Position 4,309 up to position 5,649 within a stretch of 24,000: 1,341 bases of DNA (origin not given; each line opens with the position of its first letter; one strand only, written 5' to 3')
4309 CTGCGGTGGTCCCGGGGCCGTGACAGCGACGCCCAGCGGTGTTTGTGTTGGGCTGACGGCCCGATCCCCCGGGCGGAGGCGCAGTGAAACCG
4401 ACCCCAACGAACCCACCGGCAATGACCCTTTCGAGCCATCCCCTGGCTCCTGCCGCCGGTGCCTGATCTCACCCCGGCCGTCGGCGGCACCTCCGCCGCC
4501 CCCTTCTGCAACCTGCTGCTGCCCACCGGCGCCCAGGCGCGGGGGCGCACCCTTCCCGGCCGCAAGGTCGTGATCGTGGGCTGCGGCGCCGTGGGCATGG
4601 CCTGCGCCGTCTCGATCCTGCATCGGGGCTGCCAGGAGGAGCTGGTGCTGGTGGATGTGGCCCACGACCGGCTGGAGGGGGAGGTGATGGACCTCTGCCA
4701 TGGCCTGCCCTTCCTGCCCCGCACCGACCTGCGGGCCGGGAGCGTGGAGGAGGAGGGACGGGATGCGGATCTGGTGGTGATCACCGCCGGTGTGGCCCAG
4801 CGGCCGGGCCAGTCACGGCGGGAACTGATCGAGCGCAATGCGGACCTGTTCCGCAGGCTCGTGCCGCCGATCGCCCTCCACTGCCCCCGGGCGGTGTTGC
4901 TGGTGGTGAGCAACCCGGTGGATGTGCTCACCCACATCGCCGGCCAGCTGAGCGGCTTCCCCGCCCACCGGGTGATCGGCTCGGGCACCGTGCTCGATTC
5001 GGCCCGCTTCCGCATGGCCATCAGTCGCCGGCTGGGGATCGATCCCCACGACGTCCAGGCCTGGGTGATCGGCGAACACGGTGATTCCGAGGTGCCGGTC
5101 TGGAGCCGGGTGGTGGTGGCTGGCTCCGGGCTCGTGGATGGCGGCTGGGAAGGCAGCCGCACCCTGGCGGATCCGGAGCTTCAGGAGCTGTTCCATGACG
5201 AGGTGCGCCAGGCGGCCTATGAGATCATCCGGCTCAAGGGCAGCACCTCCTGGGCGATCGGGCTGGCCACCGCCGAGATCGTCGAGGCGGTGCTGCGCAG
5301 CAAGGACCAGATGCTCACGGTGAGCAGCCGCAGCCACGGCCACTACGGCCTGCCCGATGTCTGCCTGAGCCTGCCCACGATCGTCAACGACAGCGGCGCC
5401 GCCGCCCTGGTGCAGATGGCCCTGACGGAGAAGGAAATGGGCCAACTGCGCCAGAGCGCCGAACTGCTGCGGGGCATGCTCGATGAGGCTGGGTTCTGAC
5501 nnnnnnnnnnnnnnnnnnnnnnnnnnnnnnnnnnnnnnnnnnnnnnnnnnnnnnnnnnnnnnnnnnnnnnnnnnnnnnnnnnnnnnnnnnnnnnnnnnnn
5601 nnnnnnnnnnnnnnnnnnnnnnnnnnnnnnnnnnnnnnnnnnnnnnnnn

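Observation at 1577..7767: Tetrapyrrole island of the low-oxygen type, with three extra genes and a non-ChlR regulator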

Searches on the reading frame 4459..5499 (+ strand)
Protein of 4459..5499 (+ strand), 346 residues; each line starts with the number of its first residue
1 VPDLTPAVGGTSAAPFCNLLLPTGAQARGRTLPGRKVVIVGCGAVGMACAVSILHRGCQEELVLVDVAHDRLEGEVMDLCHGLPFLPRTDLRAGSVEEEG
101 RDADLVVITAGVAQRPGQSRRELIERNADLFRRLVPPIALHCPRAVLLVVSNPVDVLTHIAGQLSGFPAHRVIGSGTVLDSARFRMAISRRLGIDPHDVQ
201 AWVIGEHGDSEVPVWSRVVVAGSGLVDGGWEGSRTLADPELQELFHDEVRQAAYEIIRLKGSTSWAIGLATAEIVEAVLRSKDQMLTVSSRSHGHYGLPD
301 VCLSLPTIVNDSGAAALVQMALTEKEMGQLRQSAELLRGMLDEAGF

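Call 3: search_protein_families(library=pfam, proteins=[window:4459-5499:+], max_evalue=0.01)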
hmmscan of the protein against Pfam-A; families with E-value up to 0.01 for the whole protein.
window:4459-5499:+ (346 aa): 2 families
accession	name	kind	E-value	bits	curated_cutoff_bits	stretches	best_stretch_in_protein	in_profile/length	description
PF00056.29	Ldh_1_N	-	1.9e-40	138.6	27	1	36-174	2-141/141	lactate/malate dehydrogenase, NAD binding domain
PF02866.23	Ldh_1_C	-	4.8e-32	111.8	22.6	1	177-343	1-169/174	lactate/malate dehydrogenase, alpha/beta C-terminal domain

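Call 4: search_protein_families(library=ncbifam, proteins=[window:4459-5499:+], max_evalue=0.01)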
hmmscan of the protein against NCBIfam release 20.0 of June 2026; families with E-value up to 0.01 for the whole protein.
window:4459-5499:+ (346 aa): 14 families
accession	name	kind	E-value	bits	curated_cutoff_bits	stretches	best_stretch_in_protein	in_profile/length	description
NF000824.0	PRK00066.1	subfamily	2.4e-100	335.9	339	1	34-344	6-314/316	L-lactate dehydrogenase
TIGR01771.1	L-LDH-NAD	equivalog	2.2e-99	332.6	303.55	1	39-338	1-298/299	L-lactate dehydrogenase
NF004863.0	PRK06223.1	subfamily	1.6e-75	254.1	283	1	35-343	4-306/313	malate dehydrogenase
TIGR01763.1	MalateDH_bact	equivalog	5.8e-58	196.5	351.85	1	35-341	2-302/305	malate dehydrogenase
NF041314.1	Malate_DH_Halo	equivalog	2.8e-52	177.8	550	1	36-338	3-297/304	malate dehydrogenase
TIGR01772.1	MDH_euk_gproteo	equivalog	8.1e-20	71.3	273.05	1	36-218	1-187/313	malate dehydrogenase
TIGR01759.1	MalateDH-SF1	subfamily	1.2e-18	67.2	345.65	1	62-335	39-318/327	malate dehydrogenase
NF003916.0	PRK05442.1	equivalog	1e-13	50.9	271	1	63-334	42-313/328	malate dehydrogenase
TIGR01758.1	MDH_euk_cyt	equivalog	6e-13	48.9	470.4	1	62-338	35-316/324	malate dehydrogenase, NAD-dependent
TIGR01756.1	LDH_protist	equivalog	1.1e-12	47.7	486.25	1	62-317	20-280/313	lactate dehydrogenase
NF009201.0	PRK12549.1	subfamily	0.0026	17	235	1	35-118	130-212/286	shikimate dehydrogenase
NF041097.1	keto_inos_dh_IolM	equivalog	0.003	16.3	450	1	29-73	202-245/389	scyllo-inosose 3-dehydrogenase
NF004783.0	PRK06129.1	equivalog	0.0056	16.1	347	1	35-94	3-60/315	3-hydroxyacyl-CoA dehydrogenase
NF041682.1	ant_diox_AndAa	equivalog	0.0062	15.2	650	0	28-69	139-178/406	anthranilate 1,2-dioxygenase system ferredoxin--NAD(+) reductase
